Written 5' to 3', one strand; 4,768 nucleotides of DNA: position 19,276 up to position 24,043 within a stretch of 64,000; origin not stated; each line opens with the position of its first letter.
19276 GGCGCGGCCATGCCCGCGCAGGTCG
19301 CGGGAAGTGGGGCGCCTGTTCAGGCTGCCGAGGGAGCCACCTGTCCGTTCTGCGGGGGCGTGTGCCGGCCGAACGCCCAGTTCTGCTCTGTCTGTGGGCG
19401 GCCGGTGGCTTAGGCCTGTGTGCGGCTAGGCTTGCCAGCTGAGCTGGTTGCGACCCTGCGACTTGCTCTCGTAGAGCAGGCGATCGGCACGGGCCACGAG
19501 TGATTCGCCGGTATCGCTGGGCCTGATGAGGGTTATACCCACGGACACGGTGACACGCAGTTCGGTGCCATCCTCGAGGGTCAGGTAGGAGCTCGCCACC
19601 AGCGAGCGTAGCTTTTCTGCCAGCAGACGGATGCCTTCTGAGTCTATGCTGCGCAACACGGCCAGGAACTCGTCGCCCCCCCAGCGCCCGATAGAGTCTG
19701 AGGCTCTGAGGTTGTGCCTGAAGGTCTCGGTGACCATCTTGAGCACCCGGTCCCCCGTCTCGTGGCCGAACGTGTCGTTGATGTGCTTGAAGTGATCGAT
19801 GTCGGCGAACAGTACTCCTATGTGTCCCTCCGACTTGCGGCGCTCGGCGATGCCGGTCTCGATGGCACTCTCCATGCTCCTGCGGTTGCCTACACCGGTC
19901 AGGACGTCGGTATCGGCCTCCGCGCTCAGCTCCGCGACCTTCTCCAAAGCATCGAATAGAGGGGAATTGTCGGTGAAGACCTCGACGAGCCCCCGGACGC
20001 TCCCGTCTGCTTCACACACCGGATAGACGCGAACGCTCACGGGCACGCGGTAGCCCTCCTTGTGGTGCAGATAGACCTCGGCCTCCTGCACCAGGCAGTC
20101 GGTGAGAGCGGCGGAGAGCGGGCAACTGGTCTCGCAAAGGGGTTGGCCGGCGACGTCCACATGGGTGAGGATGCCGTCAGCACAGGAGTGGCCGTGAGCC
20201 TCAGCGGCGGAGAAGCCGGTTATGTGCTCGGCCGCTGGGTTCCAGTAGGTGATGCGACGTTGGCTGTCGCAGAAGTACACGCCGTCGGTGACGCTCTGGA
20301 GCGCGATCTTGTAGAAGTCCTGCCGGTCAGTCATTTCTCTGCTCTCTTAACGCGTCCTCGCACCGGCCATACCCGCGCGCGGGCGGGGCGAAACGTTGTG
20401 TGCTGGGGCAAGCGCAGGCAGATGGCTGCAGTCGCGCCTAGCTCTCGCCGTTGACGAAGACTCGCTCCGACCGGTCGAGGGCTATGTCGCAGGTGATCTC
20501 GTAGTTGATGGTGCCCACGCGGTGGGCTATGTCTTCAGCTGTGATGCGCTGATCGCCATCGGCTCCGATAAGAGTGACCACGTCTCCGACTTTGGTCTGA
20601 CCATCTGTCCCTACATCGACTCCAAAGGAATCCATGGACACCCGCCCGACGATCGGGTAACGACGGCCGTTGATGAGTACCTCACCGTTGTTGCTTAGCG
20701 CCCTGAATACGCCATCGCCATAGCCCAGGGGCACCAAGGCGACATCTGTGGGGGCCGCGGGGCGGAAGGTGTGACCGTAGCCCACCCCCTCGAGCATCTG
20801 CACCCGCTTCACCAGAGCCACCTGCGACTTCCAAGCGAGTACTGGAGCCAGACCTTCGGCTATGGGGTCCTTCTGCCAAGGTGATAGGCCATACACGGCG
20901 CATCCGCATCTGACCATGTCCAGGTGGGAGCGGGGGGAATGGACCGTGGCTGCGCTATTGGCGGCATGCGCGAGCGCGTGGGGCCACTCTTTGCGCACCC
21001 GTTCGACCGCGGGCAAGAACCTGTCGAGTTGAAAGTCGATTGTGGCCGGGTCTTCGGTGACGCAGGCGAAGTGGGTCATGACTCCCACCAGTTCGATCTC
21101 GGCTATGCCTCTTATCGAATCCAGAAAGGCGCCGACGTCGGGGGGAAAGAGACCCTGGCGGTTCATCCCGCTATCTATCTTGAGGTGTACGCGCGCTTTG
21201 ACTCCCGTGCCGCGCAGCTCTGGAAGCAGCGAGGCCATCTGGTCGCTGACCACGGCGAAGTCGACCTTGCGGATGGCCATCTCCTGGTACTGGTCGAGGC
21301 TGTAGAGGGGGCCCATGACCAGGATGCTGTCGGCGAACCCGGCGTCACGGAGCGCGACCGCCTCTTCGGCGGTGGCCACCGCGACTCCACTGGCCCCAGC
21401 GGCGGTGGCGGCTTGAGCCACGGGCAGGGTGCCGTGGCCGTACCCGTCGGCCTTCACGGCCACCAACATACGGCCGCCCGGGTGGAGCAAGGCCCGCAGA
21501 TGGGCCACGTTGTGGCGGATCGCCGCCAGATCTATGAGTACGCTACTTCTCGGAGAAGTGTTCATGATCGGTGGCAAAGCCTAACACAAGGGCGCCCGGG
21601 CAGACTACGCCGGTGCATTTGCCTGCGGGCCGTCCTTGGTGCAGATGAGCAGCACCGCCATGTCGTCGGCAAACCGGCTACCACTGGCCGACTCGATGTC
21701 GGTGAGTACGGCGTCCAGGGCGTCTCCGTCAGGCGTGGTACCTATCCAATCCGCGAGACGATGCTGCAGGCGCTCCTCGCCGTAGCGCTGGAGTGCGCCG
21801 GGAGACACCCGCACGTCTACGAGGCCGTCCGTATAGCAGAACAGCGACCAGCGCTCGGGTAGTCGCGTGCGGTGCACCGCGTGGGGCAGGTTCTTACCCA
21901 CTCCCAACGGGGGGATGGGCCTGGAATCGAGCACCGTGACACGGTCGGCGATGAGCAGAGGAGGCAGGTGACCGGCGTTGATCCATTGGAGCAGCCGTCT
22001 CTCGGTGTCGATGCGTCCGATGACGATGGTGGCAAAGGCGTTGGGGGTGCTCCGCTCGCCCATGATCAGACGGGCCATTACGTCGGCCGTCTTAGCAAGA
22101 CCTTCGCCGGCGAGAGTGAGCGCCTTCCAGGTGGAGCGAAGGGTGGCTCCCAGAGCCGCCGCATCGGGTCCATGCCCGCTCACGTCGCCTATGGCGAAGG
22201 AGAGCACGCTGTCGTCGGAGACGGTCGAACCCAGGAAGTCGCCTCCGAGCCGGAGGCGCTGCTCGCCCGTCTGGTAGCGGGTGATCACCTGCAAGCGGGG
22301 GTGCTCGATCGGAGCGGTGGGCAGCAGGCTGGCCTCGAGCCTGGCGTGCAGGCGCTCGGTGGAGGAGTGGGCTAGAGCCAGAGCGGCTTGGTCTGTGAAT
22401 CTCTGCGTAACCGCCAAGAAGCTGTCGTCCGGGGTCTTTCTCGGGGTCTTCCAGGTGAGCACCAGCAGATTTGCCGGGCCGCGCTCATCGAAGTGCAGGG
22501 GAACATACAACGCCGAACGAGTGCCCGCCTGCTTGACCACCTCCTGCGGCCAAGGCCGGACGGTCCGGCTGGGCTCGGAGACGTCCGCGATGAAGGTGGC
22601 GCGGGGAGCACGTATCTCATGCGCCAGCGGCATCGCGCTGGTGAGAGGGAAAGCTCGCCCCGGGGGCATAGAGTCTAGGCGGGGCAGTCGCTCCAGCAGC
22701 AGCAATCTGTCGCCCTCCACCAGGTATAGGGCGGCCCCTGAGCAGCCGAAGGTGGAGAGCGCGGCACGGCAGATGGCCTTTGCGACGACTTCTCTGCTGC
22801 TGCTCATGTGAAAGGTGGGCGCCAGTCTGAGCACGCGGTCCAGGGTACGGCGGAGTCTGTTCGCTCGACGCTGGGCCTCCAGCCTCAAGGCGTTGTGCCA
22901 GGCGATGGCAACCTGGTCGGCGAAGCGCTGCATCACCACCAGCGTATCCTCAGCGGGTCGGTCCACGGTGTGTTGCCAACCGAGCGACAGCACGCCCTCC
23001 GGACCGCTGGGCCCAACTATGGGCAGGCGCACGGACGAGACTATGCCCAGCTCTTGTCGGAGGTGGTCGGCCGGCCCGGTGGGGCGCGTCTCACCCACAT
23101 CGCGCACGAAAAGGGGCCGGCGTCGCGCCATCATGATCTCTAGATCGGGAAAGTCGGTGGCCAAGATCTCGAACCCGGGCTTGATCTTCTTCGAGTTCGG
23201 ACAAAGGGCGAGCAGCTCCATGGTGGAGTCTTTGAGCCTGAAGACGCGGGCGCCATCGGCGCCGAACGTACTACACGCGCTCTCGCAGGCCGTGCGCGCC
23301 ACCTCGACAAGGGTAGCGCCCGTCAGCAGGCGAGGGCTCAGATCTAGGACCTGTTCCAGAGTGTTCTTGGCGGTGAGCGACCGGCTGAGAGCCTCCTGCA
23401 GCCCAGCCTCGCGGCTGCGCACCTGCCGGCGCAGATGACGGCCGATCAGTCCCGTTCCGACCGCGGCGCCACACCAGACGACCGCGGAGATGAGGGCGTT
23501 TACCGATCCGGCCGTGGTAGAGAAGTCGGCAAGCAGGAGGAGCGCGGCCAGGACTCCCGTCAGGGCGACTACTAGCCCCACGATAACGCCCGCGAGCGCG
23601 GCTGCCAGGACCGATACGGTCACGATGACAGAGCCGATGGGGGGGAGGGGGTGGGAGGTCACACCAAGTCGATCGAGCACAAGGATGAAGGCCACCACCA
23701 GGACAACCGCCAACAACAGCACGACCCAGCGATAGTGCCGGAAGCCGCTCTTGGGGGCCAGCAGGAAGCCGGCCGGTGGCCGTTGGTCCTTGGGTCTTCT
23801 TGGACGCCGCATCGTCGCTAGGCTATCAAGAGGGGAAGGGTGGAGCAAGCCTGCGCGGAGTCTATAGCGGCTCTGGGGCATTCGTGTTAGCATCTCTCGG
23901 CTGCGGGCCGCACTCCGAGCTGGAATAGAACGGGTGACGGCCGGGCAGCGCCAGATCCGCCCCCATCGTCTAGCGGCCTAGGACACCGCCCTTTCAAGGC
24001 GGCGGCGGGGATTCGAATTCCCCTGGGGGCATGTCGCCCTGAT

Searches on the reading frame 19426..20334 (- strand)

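Call 51: search_protein_families(library=pfam, proteins=[window:19426-20334:-], max_evalue=0.0001)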
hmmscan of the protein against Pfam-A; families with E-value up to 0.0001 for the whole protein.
window:19426-20334:- (302 aa): 5 families
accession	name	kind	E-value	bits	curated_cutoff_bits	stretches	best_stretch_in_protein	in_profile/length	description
PF00990.26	GGDEF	-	5.3e-44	150.3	23.8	1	140-297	1-161/161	Diguanylate cyclase, GGDEF domain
PF08448.16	PAS_4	-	2.1e-13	50.9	23.1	1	13-122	2-104/110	PAS fold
PF13426.13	PAS_9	-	1.5e-12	48.1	27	1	17-123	2-101/103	PAS domain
PF00989.32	PAS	-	2.4e-08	34.4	22.6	1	10-121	5-111/113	PAS fold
PF13188.13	PAS_8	-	5.9e-07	29.6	21.8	1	7-45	2-40/65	PAS domain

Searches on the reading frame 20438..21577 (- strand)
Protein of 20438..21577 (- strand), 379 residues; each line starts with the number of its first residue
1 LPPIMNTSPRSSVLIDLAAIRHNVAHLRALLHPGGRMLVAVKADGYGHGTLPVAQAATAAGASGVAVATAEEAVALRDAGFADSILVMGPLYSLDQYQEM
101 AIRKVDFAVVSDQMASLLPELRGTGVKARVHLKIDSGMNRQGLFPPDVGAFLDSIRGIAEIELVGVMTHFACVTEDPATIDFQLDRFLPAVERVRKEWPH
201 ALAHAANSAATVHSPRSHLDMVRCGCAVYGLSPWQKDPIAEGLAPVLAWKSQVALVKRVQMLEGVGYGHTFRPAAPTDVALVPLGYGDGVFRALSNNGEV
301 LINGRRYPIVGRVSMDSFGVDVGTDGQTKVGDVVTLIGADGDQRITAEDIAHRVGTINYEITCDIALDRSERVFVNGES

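Call 51: search_protein_families(library=pfam, proteins=[window:20438-21577:-], max_evalue=0.0001)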
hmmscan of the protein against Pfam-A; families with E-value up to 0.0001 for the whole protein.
window:20438-21577:- (379 aa): 2 families
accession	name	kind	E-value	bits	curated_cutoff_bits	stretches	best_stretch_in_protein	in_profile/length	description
PF01168.26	Ala_racemase_N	-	2.3e-60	204.5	24.1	1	15-233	1-220/220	Alanine racemase, N-terminal domain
PF00842.27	Ala_racemase_C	-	3.5e-42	143.4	25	1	246-372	1-125/127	Alanine racemase, C-terminal domain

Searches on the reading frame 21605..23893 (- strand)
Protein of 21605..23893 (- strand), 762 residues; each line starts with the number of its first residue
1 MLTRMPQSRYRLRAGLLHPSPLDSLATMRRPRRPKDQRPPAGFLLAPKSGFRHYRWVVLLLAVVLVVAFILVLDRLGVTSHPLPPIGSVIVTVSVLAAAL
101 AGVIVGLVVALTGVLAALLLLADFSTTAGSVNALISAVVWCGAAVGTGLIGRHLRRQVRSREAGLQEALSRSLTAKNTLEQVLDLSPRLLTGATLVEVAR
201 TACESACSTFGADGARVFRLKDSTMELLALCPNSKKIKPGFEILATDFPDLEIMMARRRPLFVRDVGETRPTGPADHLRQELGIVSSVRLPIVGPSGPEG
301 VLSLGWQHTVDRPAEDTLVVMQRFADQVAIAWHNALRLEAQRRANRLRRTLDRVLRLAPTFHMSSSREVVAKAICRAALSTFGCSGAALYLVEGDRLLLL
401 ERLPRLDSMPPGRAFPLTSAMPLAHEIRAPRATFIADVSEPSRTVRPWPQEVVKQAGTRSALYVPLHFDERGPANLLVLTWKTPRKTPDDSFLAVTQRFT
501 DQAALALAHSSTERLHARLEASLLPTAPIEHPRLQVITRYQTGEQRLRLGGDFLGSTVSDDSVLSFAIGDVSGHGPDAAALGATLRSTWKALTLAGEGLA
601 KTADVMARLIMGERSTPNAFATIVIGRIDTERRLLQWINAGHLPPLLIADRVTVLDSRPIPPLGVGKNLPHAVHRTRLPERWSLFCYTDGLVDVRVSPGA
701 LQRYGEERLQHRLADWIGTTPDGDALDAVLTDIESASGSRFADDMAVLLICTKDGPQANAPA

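Call 34: search_protein_families(library=pfam, proteins=[window:21605-23893:-], max_evalue=0.001)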
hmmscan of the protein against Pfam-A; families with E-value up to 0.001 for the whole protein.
window:21605-23893:- (762 aa): 4 families
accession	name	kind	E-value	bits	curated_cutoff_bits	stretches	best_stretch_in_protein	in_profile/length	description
PF07228.17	SpoIIE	-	3.5e-38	131.9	25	1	562-752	3-191/192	Stage II sporulation protein E (SpoIIE)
PF13185.12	GAF_2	-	1.1e-16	61.7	28.6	2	365-507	2-135/136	GAF domain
PF01590.32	GAF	-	3.1e-15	57.3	22.4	2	195-331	2-132/133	GAF domain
PF13492.12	GAF_3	-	2.5e-05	25.2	27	0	369-508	4-128/129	GAF domain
